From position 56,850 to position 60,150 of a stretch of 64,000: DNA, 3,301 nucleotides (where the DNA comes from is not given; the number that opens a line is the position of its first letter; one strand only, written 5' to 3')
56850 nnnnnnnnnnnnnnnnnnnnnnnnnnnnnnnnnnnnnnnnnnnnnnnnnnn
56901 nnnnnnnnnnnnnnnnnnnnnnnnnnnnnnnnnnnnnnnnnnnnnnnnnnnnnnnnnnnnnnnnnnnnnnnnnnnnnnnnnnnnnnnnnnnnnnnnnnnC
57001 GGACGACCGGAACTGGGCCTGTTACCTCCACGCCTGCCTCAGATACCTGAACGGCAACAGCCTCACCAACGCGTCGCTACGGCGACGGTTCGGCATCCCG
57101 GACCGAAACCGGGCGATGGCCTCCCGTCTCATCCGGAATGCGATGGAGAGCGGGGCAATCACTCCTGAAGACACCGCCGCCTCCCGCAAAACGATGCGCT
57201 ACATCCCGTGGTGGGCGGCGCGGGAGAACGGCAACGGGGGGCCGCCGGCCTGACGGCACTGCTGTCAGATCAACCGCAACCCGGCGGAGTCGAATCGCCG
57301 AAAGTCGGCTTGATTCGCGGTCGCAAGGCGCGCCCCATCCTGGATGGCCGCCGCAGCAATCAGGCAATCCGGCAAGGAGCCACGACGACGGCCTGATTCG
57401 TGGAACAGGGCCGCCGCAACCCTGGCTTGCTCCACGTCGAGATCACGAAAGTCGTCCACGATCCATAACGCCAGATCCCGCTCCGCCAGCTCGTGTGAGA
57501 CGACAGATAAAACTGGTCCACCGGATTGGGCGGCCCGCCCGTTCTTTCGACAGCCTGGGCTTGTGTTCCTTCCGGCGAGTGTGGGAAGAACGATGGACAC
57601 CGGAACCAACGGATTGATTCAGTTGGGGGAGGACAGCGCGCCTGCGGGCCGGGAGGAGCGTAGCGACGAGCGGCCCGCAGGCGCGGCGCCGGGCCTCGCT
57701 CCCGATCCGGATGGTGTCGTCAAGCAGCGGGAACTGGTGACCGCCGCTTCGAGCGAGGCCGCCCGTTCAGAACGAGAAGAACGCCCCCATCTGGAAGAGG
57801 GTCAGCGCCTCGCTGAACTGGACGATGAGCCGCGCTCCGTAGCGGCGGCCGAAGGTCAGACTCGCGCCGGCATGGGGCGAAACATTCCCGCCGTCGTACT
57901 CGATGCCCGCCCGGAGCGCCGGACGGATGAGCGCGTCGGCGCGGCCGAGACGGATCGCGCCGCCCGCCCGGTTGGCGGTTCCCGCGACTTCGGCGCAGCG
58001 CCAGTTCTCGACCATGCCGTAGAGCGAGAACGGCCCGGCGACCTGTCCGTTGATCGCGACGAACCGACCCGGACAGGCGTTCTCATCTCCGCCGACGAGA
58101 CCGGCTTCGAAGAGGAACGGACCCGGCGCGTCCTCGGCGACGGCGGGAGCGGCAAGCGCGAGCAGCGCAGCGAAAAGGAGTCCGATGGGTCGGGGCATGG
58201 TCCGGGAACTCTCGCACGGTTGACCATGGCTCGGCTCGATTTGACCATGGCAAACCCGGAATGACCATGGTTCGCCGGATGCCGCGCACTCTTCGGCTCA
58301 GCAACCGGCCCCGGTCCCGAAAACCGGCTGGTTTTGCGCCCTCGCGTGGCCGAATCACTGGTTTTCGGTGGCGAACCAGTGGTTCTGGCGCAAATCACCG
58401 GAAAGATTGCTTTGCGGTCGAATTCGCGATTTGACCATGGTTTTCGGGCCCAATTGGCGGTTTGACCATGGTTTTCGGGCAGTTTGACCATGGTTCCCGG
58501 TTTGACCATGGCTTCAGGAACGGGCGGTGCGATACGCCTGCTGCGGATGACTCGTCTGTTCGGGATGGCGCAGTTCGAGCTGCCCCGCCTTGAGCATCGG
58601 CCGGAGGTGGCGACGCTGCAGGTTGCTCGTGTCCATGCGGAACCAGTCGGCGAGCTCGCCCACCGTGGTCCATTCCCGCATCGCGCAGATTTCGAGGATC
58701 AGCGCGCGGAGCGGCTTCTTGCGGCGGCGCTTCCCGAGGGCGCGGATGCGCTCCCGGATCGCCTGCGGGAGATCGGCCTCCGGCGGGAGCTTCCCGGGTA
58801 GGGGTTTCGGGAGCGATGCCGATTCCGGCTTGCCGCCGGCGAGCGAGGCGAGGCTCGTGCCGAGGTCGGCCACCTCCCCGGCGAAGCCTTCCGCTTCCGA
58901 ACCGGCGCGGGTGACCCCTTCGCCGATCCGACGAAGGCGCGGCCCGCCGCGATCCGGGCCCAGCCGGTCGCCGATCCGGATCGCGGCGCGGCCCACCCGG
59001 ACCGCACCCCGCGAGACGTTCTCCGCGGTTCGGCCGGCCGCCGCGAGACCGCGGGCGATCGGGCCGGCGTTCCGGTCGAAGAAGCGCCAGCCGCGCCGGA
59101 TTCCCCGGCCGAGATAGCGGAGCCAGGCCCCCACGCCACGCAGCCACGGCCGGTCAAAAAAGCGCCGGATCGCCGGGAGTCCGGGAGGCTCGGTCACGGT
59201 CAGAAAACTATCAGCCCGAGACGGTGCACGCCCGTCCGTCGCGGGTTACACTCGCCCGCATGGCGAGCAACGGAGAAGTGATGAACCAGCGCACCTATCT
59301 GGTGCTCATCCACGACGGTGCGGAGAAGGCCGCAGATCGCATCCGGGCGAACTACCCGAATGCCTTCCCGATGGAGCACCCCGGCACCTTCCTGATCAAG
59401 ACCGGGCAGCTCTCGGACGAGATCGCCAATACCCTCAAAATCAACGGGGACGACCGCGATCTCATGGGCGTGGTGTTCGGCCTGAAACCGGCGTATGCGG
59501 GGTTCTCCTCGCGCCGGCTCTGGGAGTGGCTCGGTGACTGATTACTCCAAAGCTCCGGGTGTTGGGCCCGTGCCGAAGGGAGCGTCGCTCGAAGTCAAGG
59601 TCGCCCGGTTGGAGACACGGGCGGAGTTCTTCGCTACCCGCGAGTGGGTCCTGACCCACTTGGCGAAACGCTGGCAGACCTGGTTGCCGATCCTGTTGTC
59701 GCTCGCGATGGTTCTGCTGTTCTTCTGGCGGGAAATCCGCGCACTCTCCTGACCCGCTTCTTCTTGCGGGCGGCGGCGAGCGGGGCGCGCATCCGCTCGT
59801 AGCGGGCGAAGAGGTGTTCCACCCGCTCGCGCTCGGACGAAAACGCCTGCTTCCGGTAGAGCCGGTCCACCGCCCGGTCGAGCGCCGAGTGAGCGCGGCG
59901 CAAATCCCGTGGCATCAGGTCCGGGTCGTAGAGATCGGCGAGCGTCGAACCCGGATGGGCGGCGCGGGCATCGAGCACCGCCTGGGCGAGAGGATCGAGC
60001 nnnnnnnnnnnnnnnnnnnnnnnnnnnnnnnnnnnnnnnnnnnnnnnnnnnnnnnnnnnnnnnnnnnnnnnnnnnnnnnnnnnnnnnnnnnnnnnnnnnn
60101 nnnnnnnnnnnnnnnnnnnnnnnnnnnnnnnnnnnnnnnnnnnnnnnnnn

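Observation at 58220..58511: Dense iteron-like array of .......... repeats next to a winged-helix gene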

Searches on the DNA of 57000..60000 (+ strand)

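Call 5: search_rna_families(source=window, start=57000, end=60000, threshold=evalue, max_evalue=10)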
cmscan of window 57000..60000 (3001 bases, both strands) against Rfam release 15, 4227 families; matches with E-value up to 10: 1.
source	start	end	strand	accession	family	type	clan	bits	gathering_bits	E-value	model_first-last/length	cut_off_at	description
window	57076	57120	+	RF02926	DUF2693-FD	Gene; sRNA;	-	17.2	44.5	3.2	1-49/49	no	DUF2693-FD RNA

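Call 67: search_dna_similar(query=window:58199-58513:+, collection=plasmids, mode=distant, max_evalue=0.001, max_rows=10)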
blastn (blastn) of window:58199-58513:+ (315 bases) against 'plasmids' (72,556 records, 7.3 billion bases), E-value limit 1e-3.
No match.

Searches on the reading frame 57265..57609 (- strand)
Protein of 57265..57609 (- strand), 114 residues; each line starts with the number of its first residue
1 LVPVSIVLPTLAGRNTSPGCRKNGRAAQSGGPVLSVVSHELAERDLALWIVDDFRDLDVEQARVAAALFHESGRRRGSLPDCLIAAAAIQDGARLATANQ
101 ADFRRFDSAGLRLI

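Call 7: search_protein_families(library=pfam, proteins=[window:57265-57609:-], max_evalue=0.01)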
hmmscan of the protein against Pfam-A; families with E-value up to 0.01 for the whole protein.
window:57265-57609:- (114 aa): 1 family
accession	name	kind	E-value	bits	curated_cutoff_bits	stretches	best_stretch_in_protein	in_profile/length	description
PF01850.27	PIN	-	7.6e-05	23.8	23.6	1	56-107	71-118/120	PIN domain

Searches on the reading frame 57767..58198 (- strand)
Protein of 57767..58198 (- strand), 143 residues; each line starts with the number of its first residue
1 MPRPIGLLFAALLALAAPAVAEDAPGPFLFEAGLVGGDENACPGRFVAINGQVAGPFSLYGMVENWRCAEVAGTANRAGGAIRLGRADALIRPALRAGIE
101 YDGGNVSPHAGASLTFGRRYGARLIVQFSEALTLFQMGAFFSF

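Call 7: search_protein_families(library=pfam, proteins=[window:57767-58198:-], max_evalue=0.01)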
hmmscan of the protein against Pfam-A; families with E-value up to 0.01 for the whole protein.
window:57767-58198:- (143 aa): 0 families

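Call 24: search_protein_families(library=pfam, proteins=[window:57767-58198:-], max_evalue=10)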
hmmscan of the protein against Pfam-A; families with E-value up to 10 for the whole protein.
window:57767-58198:- (143 aa): 2 families
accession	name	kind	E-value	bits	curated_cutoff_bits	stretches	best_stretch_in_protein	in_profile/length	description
PF14237.11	GYF_2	-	0.055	13.7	25.8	1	46-67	2-23/50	GYF domain 2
PF02072.20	Orexin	-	0.2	12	22.6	1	72-125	53-105/129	Prepro-orexin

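Call 48: search_protein_families(library=padloc, proteins=[window:57767-58198:-], max_evalue=0.01)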
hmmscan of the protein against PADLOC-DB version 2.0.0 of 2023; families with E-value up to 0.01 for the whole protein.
window:57767-58198:- (143 aa): 0 families

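Call 49: search_protein_families(library=ncbifam, proteins=[window:57767-58198:-], max_evalue=0.01)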
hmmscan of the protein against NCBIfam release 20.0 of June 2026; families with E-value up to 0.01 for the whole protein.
window:57767-58198:- (143 aa): 0 families
